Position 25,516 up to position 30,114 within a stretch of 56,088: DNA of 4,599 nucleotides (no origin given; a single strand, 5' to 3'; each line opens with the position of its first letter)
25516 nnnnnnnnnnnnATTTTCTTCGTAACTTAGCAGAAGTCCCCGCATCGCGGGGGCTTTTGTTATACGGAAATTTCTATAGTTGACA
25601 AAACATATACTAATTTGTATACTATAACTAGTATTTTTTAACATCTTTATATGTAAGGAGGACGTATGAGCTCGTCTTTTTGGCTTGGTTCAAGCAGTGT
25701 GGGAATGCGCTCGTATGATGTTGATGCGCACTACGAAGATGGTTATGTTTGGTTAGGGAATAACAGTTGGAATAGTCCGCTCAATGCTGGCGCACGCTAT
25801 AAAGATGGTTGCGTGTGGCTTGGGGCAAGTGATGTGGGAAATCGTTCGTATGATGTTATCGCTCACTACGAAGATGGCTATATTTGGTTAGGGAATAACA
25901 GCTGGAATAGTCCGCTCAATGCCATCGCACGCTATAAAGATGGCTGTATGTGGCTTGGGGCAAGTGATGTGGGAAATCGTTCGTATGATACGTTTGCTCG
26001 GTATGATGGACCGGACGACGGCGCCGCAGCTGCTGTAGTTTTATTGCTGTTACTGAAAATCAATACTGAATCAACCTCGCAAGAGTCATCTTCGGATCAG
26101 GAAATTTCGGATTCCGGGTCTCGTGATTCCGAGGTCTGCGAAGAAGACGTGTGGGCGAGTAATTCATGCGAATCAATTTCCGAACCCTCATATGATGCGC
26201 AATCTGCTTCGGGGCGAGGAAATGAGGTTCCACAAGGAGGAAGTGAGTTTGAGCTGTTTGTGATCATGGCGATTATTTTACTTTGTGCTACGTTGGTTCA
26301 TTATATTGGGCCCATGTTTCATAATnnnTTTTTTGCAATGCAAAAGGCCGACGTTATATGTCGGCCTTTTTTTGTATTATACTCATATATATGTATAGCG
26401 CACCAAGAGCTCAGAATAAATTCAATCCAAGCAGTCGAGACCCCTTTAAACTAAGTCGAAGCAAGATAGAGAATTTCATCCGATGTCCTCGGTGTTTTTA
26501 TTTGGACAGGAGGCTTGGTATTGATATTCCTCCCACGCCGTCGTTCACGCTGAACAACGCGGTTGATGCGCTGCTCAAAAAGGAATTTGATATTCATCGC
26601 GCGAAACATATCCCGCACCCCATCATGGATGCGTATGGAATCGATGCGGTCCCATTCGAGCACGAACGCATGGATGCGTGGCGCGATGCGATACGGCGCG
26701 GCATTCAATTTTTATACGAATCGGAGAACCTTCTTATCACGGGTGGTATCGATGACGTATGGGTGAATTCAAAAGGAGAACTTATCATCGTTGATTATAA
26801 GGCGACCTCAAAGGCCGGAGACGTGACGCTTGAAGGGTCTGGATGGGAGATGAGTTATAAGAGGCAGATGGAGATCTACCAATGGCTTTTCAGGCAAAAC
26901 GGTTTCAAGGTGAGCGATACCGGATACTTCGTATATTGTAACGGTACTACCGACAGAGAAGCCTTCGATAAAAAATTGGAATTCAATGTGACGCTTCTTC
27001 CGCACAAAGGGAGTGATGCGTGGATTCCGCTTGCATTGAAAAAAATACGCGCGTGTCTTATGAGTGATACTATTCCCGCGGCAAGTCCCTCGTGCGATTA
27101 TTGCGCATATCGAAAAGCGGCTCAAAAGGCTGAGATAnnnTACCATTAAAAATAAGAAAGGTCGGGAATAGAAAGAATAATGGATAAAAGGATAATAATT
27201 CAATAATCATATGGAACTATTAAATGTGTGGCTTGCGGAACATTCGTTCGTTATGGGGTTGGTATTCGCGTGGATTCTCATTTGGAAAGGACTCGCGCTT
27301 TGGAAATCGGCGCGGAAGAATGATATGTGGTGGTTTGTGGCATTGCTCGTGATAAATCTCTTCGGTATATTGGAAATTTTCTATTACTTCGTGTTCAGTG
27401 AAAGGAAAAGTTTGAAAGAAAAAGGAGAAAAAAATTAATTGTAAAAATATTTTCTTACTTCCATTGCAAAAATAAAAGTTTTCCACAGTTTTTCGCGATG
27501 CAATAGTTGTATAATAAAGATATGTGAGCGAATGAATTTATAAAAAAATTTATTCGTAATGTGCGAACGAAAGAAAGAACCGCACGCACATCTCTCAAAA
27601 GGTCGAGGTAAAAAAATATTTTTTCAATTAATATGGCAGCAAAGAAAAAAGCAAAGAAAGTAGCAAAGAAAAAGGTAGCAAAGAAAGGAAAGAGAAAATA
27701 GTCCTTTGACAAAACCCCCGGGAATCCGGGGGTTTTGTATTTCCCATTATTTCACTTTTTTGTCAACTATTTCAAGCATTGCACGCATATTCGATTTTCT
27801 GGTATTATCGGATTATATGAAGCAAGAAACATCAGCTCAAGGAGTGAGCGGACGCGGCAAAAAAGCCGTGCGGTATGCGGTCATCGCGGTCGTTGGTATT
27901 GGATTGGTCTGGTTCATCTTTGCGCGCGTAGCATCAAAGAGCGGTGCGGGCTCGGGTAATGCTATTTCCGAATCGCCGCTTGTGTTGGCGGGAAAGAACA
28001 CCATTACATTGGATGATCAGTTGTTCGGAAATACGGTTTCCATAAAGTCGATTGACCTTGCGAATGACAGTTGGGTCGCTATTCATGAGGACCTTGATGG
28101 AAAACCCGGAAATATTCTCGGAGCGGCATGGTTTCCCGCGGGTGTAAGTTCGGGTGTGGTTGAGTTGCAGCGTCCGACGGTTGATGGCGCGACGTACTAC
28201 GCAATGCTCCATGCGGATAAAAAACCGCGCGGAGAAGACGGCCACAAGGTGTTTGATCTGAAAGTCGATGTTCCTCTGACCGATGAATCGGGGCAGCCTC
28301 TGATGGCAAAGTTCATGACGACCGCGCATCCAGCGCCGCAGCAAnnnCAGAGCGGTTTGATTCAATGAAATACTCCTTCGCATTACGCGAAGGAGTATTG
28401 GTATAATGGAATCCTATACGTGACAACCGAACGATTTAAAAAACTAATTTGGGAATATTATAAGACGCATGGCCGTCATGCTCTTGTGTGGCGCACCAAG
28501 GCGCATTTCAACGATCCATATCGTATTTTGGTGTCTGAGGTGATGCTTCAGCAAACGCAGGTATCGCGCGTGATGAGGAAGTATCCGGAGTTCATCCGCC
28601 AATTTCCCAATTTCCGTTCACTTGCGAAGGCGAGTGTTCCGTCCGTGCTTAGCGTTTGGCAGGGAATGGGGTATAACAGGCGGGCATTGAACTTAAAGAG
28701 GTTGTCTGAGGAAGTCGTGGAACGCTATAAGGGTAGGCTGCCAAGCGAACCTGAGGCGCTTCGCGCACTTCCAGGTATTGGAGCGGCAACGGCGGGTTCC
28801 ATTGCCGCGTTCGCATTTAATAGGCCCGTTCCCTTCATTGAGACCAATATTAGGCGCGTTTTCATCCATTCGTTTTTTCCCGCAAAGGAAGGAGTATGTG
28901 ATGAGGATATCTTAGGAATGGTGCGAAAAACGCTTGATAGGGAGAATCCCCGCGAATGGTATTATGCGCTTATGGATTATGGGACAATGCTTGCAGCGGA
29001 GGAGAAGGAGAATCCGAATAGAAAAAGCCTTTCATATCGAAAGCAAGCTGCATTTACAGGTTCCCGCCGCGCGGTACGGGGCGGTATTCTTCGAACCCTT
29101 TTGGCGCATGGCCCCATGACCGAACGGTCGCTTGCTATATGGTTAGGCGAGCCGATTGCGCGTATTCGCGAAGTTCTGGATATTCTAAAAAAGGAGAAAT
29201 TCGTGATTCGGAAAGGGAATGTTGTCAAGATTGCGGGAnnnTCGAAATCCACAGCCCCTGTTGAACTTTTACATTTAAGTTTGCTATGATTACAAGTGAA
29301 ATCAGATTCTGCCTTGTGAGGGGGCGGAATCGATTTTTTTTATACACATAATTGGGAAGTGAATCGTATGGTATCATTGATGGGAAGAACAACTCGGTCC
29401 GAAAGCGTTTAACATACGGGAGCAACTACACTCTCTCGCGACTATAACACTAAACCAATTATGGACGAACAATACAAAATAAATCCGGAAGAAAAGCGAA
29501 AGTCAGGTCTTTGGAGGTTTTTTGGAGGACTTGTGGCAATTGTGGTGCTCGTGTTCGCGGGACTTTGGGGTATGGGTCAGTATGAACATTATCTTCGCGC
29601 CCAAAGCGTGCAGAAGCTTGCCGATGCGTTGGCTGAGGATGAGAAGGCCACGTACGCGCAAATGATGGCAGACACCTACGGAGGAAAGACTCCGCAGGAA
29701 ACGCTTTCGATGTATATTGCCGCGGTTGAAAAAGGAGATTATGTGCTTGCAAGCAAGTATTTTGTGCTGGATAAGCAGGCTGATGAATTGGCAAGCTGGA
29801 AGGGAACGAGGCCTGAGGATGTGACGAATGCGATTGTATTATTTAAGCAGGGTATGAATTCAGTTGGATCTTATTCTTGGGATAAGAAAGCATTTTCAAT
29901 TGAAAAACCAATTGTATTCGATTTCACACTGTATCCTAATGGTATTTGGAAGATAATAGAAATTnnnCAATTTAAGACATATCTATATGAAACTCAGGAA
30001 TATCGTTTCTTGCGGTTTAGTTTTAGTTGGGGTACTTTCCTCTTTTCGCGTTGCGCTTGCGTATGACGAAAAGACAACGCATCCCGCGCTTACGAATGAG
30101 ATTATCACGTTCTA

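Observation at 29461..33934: Secreted Zn-phospholipase C/P1-nuclease-like adhesin with a dedicated upstream partner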

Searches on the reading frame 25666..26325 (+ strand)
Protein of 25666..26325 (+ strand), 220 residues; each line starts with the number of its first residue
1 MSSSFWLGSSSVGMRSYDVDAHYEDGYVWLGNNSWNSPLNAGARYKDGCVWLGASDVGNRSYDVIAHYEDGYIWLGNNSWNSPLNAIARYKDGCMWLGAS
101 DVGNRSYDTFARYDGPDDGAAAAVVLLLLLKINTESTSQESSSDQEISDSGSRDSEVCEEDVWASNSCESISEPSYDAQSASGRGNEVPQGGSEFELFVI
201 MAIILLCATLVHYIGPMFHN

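Call 57: search_protein_families(library=pfam, proteins=[window:25666-26325:+], max_evalue=0.01)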
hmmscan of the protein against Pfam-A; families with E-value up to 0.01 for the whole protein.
window:25666-26325:+ (220 aa): 1 family
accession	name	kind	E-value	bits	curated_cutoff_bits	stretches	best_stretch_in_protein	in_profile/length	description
PF07494.17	Reg_prop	-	0.00018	21.8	20.4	0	84-100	7-23/24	Two component regulator propeller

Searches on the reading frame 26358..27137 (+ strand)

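Call 57: search_protein_families(library=pfam, proteins=[window:26358-27137:+], max_evalue=0.01)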
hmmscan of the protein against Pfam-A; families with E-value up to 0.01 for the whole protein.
window:26358-27137:+ (260 aa): 2 families
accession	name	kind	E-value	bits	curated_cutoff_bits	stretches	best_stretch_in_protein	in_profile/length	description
PF12705.13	PDDEXK_1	-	1.7e-15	58.1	22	1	32-253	2-244/247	PD-(D/E)XK nuclease superfamily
PF01930.23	Cas_Cas4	-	0.00085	19.9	22.7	1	131-253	55-156/160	Domain of unknown function DUF83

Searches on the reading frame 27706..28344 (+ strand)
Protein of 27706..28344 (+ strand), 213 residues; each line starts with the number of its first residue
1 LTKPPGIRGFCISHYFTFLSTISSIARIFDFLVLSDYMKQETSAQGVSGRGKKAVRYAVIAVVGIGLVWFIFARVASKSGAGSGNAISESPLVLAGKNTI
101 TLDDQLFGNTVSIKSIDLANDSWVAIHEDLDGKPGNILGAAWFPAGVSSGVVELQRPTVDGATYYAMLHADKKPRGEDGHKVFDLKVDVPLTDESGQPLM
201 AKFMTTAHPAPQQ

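Call 57: search_protein_families(library=pfam, proteins=[window:27706-28344:+], max_evalue=0.01)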
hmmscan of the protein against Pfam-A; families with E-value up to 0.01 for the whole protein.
window:27706-28344:+ (213 aa): 1 family
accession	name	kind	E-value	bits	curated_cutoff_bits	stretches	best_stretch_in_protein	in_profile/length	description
PF23951.1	DUF7282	-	2.9e-13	50.4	27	1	99-202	2-108/112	Domain of unknown function (DUF7282)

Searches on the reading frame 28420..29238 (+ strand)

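Call 57: search_protein_families(library=pfam, proteins=[window:28420-29238:+], max_evalue=0.01)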
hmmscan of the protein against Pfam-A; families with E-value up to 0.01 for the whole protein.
window:28420-29238:+ (273 aa): 3 families
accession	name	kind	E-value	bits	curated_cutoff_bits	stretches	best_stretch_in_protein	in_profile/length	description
PF00730.31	HhH-GPD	-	1.1e-14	55.1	26.2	1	38-152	1-87/108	HhH-GPD superfamily base excision DNA repair protein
PF00633.29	HHH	-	0.00057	20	24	1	103-131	2-30/30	Helix-hairpin-helix motif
PF06224.18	AlkZ-like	-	0.0041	17.3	25.9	1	215-260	167-213/329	DNA glycosylase AlkZ-like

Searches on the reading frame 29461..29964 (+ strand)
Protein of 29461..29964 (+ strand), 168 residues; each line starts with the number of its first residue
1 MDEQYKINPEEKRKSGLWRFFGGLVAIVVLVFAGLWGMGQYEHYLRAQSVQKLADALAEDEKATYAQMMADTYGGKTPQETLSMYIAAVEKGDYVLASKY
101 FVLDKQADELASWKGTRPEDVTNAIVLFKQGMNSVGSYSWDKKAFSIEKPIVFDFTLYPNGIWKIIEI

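Call 3: search_protein_families(library=pfam, proteins=[window:29461-29964:+], max_evalue=1)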
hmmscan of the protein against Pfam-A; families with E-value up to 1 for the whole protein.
window:29461-29964:+ (168 aa): 0 families

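Call 4: search_protein_families(library=ncbifam, proteins=[window:29461-29964:+], max_evalue=1)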
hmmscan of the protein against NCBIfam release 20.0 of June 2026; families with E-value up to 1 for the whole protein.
window:29461-29964:+ (168 aa): 1 family
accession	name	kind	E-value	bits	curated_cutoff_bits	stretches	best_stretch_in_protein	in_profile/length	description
NF052375.1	antisigma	equivalog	0.14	12.1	100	1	10-68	77-132/217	anti-sigma factor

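Call 42: predict_structure(alignment_id=A3)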
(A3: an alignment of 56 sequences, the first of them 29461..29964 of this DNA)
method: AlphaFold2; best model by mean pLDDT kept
length: 168 residues; sequences in the alignment: 56
mean_pLDDT: 92.9   pTM: 0.74
mean pLDDT of the five models: 92.9, 92.6, 92.3, 91.9, 90.8
residues with pLDDT >= 90: 148; 70-90: 5; 50-70: 12; < 50: 3
segments of 3 or more residues with pLDDT < 50: 1-3
pLDDT, mean of each block of 10 residues (from residue 1): 53 71 95 96 96 97 96 98 98 98 98 97 98 97 98 98 98
secondary structure, 60 per line:
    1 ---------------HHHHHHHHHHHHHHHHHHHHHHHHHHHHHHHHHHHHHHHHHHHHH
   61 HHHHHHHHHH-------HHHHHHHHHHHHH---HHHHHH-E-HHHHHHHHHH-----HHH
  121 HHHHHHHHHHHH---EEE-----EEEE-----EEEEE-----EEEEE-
elements in order: H16-70 H78-90 H94-99 H103-112 H118-132 E136-138 E144-147 E153-157 E163-167

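Call 45: fold_search(model_id=the predicted structure, library=pdb)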
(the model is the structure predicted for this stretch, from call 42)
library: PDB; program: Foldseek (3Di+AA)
matches with E <= 10: 320; with E <= 0.001: 0
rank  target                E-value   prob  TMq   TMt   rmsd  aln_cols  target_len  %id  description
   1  5ien_A                4.2e-01  0.23  0.23  0.29  11.6       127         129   11  Structure of CDL2.2, a computationally designed Vitamin-D3 binder (released 2017-03-01)
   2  6s5l_H                6.0e-01  0.21  0.27  0.34   9.4       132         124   12  Anabaena Apo-C-Terminal Domain Homolog Of The Orange Carotenoid Protein In Native Conditions (released 2020-05-13)
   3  9r84_A                7.1e-01  0.14  0.24  0.30  11.7       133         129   13  The C103F Mutant of Apo-C-Terminal Domain Homolog of the Orange Carotenoid Protein (CTDH) from Anabaena (released 2025-08-06)
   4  6s5l_A                7.6e-01  0.16  0.25  0.32  10.7       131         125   13  Anabaena Apo-C-Terminal Domain Homolog Of The Orange Carotenoid Protein In Native Conditions (released 2020-05-13)
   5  9gbk_Q                1.1e+00  0.08  0.16  0.19  14.1        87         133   11  Blm10-20S proteasome complex from pre1-1 (released 2024-09-11)
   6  7r5k_N0               1.3e+00  0.66  0.18  0.11   1.4        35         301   17  Human nuclear pore complex (constricted) (released 2022-06-22)
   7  6s5l_D                1.4e+00  0.10  0.23  0.29  10.5       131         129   14  Anabaena Apo-C-Terminal Domain Homolog Of The Orange Carotenoid Protein In Native Conditions (released 2020-05-13)
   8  6s5l_J                1.5e+00  0.12  0.24  0.32  11.1       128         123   13  Anabaena Apo-C-Terminal Domain Homolog Of The Orange Carotenoid Protein In Native Conditions (released 2020-05-13)
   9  8qys_K                1.6e+00  0.04  0.13  0.09  12.8        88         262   15  Human preholo proteasome 20S core particle (released 2024-02-21)
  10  8f3n                  1.7e+00  0.11  0.21  0.07  10.8       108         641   16  Crystal structure of Penicillin Binding Protein 5 (PBP5) T485A variant with S466 insertion penicillin bound form from En (released 2023-07-05)
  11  6wjn_p                1.9e+00  0.04  0.14  0.13  13.4       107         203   11  SD-like state of human 26S Proteasome with non-cleavable M1-linked hexaubiquitin and E3 ubiquitin ligase E6AP/UBE3A (released 2020-08-05)
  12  9lvj_H                2.0e+00  0.44  0.18  0.11   2.3        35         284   17  Cryo-EM structure of Sestrin2 bound human GATOR2 complex (released 2025-08-13)
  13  8rvq_C                2.0e+00  0.06  0.16  0.12  13.8        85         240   12  20S proteasome from pre1-1 (released 2024-09-11)
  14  5dsv_I                2.0e+00  0.04  0.15  0.11  14.7        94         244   11  Crystal structure of human proteasome alpha7 tetradecamer (released 2015-12-02)
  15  6lk8_d                2.1e+00  0.41  0.18  0.10   2.5        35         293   14  Structure of Xenopus laevis Cytoplasmic Ring subunit. (released 2021-07-21)
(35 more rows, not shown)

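Call 64: search_protein_families(library=padloc, proteins=[window:29461-29964:+], max_evalue=0.1)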
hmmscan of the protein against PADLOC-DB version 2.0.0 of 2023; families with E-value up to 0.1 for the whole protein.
window:29461-29964:+ (168 aa): 0 families

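Call 65: find_homologous_proteins(query=A3, max_evalue=0.00001)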
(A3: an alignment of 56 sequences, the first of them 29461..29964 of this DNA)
Query A3 (56 sequences) (168 aa, profile of the alignment): 2399 proteins with E <= 0.00001 among 5963 candidates; the best 120 are listed.
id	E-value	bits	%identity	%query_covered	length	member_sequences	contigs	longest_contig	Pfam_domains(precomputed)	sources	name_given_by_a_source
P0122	5.5e-64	233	49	100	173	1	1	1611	-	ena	-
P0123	9.5e-63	229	52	93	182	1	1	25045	-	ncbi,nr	ncbi:DUF4878 domain-containing protein [Candidatus Wolfebacteria bacterium]|nr:DUF4878 domain-contai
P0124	2.9e-62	227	53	94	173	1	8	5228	-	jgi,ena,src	-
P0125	4.4e-62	227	52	89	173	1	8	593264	-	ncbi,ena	ncbi:MAG: hypothetical protein AAB411_00990 [Patescibacteria group bacterium]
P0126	3.3e-61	224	50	94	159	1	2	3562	-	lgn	-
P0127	1.2e-60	222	50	100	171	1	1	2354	-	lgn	-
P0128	1.3e-60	222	51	94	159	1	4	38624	-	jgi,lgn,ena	jgi:flagellar biosynthesis/type III secretory pathway M-ring protein FliF/YscJ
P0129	2.0e-60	221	46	90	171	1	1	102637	-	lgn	-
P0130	2.7e-60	221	50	93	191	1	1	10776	-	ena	-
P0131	2.9e-60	221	50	93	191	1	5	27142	-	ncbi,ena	-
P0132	5.9e-60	220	49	94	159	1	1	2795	-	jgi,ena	-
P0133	6.8e-60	219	48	94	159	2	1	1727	-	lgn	-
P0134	7.5e-60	219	47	99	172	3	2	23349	-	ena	-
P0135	1.3e-59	219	60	96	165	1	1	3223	-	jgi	-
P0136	3.5e-59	217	47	96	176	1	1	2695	-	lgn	-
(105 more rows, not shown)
